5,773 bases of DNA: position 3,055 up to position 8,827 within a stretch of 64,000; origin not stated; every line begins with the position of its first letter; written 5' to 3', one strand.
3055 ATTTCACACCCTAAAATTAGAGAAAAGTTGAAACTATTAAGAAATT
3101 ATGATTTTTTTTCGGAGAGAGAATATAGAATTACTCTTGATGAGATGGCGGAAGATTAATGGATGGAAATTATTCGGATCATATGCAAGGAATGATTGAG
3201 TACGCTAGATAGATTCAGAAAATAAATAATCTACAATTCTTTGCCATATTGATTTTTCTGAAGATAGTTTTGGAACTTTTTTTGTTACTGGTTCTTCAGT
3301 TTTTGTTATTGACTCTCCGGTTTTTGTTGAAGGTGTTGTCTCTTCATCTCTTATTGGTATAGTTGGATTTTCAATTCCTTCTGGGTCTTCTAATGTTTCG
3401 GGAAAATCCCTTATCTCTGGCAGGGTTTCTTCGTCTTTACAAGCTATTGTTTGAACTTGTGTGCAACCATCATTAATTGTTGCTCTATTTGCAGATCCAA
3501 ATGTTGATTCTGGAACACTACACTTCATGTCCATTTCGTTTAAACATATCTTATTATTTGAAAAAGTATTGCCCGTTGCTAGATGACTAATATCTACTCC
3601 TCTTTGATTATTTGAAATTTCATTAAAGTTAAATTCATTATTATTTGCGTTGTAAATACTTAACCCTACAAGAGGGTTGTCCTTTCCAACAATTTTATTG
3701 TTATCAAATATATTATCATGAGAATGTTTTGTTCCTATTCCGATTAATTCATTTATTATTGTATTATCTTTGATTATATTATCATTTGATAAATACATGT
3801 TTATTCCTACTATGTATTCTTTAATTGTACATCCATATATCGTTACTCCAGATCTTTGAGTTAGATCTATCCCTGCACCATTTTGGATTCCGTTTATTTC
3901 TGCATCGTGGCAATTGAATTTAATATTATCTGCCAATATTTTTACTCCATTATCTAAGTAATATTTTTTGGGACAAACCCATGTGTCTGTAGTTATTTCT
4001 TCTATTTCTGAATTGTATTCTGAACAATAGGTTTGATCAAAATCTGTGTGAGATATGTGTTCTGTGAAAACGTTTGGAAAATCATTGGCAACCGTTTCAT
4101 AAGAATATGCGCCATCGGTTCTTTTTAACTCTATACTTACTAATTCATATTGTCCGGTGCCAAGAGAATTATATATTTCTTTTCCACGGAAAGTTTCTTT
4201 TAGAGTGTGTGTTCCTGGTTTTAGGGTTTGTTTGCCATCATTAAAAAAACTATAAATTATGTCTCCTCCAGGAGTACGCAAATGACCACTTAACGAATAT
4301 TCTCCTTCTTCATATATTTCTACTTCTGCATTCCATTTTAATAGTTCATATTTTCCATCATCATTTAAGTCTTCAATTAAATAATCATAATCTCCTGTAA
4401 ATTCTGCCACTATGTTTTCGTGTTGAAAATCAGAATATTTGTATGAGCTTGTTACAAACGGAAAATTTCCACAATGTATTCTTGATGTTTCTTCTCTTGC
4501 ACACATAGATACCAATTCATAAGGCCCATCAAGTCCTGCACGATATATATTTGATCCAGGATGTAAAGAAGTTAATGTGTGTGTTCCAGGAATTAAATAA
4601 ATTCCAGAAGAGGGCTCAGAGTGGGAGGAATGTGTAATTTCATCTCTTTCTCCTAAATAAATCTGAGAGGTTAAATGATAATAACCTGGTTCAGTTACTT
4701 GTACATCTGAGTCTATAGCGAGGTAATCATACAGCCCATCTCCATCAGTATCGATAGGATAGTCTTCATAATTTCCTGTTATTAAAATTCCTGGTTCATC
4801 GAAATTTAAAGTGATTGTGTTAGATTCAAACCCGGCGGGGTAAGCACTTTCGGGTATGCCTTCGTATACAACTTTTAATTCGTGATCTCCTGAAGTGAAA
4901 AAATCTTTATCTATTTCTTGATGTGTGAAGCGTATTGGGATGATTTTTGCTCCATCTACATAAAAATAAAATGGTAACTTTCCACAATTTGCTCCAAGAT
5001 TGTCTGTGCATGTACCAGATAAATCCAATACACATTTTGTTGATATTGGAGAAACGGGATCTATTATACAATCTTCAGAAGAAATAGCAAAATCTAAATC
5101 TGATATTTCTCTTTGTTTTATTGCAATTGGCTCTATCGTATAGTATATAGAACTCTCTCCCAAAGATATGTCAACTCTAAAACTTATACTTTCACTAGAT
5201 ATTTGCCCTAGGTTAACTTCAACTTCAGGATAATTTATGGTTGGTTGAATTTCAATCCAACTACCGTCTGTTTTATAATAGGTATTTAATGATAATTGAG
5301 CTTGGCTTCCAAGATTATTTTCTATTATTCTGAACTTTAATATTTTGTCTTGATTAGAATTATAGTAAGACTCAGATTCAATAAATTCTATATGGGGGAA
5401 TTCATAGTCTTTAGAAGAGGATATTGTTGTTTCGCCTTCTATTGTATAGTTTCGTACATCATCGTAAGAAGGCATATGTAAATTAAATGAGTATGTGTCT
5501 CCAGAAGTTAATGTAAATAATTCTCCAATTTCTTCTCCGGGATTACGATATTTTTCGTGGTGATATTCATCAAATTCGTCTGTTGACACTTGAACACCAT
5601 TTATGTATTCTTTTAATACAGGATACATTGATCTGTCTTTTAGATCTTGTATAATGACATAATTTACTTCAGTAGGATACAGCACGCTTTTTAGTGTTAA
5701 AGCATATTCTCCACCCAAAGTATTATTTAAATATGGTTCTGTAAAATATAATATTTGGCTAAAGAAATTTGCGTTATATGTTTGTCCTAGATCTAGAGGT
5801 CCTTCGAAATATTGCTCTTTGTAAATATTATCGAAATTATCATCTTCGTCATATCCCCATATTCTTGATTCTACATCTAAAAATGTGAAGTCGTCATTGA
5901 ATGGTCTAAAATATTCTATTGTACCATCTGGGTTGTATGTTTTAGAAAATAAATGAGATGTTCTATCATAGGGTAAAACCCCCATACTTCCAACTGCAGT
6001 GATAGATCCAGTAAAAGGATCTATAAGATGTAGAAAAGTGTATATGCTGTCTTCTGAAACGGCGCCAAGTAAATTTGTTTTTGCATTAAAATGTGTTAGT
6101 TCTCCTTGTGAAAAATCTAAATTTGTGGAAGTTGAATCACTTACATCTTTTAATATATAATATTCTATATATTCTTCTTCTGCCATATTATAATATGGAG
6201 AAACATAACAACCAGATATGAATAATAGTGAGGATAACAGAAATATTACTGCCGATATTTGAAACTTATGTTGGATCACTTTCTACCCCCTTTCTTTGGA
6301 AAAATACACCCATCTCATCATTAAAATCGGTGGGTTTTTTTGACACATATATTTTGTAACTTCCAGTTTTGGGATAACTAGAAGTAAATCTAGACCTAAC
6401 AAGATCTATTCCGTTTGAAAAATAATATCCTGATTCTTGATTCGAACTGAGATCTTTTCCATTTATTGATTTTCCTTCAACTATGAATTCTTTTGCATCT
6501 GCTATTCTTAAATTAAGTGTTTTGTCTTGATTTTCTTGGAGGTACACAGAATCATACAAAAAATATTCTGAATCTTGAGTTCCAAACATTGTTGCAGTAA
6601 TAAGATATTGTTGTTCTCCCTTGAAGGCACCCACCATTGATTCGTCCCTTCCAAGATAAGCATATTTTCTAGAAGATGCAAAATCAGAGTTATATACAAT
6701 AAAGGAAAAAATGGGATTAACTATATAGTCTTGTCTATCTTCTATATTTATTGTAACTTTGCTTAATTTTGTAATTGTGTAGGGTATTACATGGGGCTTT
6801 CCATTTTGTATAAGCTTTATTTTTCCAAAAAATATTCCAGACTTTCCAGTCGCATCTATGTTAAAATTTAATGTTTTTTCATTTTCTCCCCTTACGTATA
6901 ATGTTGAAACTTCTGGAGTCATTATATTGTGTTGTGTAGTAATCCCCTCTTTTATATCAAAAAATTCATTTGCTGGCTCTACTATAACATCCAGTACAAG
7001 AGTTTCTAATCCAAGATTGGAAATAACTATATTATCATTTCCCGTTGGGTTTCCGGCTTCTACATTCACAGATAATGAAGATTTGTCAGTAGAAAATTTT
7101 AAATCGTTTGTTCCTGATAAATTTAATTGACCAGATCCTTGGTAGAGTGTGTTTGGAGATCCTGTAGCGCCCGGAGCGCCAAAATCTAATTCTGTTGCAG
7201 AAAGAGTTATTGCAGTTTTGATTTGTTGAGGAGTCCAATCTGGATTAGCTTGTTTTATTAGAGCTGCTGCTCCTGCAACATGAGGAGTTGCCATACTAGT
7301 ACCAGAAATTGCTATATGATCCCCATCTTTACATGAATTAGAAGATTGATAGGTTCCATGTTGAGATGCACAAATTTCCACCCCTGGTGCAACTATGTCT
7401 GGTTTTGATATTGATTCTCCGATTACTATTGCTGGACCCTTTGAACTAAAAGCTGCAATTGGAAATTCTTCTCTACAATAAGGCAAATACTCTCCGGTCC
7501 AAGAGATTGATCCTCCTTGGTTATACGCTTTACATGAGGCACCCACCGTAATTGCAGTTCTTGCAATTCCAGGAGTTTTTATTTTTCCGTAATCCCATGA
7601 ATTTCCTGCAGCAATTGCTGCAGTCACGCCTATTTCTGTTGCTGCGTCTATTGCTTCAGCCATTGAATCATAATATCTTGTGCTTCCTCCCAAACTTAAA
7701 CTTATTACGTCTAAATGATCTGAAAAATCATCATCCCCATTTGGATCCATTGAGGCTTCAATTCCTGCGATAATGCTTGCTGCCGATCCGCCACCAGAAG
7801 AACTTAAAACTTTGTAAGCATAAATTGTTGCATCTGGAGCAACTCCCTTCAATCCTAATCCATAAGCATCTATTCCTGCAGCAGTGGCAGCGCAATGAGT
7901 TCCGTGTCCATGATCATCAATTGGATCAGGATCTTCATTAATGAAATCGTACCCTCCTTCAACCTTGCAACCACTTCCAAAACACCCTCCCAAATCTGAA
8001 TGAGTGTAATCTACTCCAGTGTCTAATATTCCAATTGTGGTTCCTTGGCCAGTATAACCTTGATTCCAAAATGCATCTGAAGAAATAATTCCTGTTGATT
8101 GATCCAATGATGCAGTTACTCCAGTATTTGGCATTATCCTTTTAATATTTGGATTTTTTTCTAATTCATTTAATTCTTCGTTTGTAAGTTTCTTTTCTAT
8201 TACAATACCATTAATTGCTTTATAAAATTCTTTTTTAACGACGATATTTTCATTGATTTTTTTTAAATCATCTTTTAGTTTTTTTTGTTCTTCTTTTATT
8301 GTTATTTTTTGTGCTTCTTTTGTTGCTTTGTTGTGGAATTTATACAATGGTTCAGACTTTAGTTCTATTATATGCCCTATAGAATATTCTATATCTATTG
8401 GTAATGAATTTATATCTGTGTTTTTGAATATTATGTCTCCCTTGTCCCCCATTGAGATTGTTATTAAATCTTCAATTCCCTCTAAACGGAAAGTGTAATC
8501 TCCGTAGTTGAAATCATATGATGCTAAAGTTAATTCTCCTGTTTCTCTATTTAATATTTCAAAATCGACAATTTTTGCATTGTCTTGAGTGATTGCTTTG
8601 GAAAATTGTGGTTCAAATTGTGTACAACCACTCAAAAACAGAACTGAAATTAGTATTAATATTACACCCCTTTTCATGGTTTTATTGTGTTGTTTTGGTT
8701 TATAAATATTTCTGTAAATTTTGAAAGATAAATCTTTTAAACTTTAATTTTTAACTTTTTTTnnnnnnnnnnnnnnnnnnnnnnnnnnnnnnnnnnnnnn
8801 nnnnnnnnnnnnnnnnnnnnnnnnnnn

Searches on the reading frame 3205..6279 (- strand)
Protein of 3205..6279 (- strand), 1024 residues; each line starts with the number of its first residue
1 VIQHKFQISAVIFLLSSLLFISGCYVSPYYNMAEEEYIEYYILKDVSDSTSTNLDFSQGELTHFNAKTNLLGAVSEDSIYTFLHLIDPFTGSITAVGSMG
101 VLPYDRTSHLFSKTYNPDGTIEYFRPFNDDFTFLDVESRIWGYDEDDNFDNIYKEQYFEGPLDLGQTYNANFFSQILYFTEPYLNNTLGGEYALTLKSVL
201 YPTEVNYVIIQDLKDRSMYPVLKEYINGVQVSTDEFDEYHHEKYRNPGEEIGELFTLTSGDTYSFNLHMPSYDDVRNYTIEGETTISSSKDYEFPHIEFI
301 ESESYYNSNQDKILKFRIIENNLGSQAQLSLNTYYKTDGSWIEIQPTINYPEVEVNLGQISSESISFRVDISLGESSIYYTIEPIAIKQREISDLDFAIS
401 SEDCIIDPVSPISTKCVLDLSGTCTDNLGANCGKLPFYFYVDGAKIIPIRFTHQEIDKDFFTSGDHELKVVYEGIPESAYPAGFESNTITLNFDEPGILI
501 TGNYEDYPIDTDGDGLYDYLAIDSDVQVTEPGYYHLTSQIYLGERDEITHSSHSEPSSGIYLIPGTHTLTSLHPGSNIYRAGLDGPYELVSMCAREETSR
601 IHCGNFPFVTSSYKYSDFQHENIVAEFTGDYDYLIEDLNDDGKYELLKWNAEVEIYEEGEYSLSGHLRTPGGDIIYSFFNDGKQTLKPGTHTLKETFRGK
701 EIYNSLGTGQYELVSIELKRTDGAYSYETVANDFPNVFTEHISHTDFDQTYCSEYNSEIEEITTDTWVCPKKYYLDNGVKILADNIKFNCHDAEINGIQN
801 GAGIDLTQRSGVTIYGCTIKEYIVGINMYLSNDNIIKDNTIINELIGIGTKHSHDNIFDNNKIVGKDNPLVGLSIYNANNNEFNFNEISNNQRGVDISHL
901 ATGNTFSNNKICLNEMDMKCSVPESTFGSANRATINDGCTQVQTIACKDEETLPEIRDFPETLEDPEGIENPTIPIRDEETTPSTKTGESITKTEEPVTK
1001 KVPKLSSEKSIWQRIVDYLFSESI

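Call 11: search_protein_families(library=ncbifam, proteins=[window:3205-6279:-])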
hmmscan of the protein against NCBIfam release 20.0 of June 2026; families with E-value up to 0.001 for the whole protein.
window:3205-6279:- (1024 aa): 1 family
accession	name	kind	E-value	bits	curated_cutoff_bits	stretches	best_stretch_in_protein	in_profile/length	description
TIGR04247.1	NosD_copper_fam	subfamily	3.6e-08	32.4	300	2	846-921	220-292/377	nitrous oxide reductase family maturation protein NosD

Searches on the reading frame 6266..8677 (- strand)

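Call 11: search_protein_families(library=ncbifam, proteins=[window:6266-8677:-])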
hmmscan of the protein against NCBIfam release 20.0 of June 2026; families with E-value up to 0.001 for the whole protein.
window:6266-8677:- (803 aa): 7 families
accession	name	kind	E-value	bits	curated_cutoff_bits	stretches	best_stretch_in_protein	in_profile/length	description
TIGR03921.1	T7SS_mycosin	equivalog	3.5e-30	105.3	278.75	1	201-496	4-265/353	type VII secretion-associated serine protease mycosin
NF040553.1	SGO_0316_fam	subfamily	1.6e-15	55.9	1400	2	421-489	664-726/1486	SGO_0316/SGO_0317 family LPXTG-anchored serine peptidase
NF033595.1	denti_PrtP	equivalog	1.8e-12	46.7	300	2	428-500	414-484/606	dentilisin complex serine proteinase subunit PrtP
NF042956.1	IteS_antiphage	equivalog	3.9e-12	45.3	900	1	112-476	161-510/747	S8 family anti-phage peptidase IteS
NF051851.1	AtpSerPepEprS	equivalog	5.2e-09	34.7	1700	2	198-287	54-146/988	autotransporter serine peptidase EprS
NF040809.1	germ_prot_CspBA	exception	1.9e-08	32.4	1250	1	410-476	421-474/1099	bifunctional germination protease/germinant receptor pseudoprotease CspBA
NF049966.1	QH_SP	equivalog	2e-07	30.6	165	1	215-352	2-117/219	subtilisin-like serine protease QhpE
